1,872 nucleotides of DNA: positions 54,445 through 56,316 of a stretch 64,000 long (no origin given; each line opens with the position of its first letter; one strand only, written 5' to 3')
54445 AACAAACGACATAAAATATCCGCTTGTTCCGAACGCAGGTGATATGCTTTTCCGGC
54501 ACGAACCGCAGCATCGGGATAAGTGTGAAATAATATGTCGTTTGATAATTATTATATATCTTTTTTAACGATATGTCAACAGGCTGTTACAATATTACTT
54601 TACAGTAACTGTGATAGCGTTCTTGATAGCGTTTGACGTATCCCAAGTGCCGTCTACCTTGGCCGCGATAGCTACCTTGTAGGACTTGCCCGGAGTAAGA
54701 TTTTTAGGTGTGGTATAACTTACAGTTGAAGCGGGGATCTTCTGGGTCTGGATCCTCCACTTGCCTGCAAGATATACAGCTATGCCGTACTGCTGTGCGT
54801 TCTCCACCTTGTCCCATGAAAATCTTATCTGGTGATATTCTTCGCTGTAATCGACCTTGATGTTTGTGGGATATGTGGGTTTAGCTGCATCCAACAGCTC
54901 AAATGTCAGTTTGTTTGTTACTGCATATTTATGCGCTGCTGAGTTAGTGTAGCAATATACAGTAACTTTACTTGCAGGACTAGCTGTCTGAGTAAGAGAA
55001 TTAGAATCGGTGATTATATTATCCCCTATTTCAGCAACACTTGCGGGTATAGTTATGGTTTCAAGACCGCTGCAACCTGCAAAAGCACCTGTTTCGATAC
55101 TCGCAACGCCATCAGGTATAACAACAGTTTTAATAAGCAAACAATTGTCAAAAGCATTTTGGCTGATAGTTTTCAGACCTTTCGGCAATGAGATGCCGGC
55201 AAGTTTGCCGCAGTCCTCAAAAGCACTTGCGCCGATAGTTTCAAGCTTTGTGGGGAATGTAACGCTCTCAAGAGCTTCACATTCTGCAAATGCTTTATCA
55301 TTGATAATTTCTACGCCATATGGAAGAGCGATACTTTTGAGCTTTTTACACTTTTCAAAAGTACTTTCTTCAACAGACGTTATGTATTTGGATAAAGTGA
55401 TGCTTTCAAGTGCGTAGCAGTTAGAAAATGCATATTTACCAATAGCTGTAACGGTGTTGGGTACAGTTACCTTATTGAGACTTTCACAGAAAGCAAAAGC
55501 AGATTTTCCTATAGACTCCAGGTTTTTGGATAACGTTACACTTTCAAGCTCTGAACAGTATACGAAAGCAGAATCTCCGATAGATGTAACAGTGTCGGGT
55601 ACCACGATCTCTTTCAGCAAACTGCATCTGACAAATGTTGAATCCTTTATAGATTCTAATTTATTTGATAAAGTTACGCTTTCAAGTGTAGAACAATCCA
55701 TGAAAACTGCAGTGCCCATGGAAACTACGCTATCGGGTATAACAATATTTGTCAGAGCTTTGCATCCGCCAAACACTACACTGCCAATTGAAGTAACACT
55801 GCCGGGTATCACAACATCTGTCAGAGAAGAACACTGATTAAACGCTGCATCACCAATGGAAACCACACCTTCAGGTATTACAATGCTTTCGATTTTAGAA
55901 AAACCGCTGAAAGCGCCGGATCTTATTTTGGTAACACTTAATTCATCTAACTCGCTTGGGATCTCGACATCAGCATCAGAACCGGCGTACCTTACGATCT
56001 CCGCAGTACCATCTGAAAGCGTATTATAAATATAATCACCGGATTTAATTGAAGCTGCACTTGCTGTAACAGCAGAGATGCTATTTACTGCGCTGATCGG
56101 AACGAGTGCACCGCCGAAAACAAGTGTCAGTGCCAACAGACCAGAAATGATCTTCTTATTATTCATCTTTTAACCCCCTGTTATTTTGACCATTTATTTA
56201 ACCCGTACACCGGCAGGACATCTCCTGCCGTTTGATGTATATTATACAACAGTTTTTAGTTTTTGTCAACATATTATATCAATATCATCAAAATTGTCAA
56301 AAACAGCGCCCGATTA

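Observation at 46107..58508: Tandem array of seven paralogous secreted LRR/DUF285 surface proteins with near-identical signal peptides and C-terminal domains but variable repeat cores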

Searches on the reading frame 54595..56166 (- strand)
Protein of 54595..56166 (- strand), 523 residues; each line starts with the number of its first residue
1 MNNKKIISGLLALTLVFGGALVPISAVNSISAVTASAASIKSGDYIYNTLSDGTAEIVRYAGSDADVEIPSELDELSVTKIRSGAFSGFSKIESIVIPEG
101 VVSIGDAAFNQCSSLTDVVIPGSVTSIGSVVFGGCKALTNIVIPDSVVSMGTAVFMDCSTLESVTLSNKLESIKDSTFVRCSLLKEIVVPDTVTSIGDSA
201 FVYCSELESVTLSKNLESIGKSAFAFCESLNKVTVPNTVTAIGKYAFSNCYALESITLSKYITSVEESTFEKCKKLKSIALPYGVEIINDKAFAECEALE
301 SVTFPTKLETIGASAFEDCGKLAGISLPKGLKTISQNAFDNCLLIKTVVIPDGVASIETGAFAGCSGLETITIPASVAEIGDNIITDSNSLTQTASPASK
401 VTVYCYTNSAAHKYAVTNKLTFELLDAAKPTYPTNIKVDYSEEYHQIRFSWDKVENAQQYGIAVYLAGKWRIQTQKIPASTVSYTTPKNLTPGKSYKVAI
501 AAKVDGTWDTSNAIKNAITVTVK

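Call 3: search_protein_families(library=pfam, proteins=[window:54595-56166:-], max_evalue=0.01)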
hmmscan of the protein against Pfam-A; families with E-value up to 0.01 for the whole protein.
window:54595-56166:- (523 aa): 4 families
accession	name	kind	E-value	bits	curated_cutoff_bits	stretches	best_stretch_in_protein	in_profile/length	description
PF13306.12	LRR_5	-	2.4e-95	315.6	27.7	3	79-207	1-126/127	BspA type Leucine rich repeat region (6 copies)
PF13855.12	LRR_8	-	4.9e-17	61.9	27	0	237-281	11-56/61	Leucine rich repeat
PF00041.27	fn3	-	0.0002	22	25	1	433-508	3-74/84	Fibronectin type III domain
PF23952.1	LRR_EndoS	-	0.00079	20.1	27.9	0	207-279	38-111/116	Endo-beta-N-acetylglucosaminidase EndoS LRR domain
